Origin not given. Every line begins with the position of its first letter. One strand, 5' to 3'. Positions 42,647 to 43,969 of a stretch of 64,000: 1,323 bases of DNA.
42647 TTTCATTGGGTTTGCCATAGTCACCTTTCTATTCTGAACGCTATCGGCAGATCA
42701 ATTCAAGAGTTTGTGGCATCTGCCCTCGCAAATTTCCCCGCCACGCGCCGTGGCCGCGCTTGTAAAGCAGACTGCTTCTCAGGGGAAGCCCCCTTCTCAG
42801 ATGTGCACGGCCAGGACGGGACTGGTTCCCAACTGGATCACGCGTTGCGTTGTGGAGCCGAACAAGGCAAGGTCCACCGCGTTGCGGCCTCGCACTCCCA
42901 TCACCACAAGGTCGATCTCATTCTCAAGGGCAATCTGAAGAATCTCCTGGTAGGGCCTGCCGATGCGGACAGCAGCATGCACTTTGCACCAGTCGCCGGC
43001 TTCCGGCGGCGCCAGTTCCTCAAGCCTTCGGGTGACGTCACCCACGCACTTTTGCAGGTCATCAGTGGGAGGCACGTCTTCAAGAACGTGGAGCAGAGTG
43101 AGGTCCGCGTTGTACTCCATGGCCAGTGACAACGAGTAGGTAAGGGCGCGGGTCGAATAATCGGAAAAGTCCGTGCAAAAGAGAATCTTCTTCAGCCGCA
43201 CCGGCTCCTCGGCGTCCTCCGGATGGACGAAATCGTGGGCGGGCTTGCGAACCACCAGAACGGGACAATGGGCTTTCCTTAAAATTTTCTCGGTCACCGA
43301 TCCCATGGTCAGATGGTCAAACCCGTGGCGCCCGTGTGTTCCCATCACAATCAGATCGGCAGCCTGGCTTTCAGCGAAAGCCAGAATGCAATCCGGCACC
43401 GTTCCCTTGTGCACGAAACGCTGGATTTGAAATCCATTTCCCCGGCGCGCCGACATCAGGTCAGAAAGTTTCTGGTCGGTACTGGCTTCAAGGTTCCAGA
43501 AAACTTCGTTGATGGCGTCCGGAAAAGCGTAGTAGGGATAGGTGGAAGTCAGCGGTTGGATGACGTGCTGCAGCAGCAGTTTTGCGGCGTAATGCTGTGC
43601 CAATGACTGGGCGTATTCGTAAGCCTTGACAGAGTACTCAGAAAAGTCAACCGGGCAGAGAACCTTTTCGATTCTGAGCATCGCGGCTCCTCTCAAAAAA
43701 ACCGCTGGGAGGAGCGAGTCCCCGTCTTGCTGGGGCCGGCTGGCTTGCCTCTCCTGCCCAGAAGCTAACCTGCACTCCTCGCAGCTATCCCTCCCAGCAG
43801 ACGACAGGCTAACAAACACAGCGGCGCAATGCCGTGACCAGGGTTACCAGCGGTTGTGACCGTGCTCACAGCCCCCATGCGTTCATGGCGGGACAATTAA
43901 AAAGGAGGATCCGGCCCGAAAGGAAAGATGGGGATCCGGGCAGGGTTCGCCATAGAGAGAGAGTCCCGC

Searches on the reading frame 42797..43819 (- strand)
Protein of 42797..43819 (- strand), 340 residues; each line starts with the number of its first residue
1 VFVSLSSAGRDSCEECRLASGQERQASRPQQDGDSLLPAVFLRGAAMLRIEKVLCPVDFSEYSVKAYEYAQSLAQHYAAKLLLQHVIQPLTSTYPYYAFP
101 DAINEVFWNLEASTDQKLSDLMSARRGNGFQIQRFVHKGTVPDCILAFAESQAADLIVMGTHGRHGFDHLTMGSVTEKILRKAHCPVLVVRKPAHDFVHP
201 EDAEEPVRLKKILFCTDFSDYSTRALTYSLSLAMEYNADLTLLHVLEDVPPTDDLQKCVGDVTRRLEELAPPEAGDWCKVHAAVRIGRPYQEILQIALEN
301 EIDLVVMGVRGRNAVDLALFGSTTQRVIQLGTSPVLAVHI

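Call 11: search_protein_families(library=pfam, proteins=[window:42797-43819:-], max_evalue=0.001)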
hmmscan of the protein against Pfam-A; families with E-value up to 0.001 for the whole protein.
window:42797-43819:- (340 aa): 1 family
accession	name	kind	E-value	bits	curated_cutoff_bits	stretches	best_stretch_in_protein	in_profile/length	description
PF00582.32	Usp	-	2.5e-60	203.5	24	2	51-191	3-141/141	Universal stress protein family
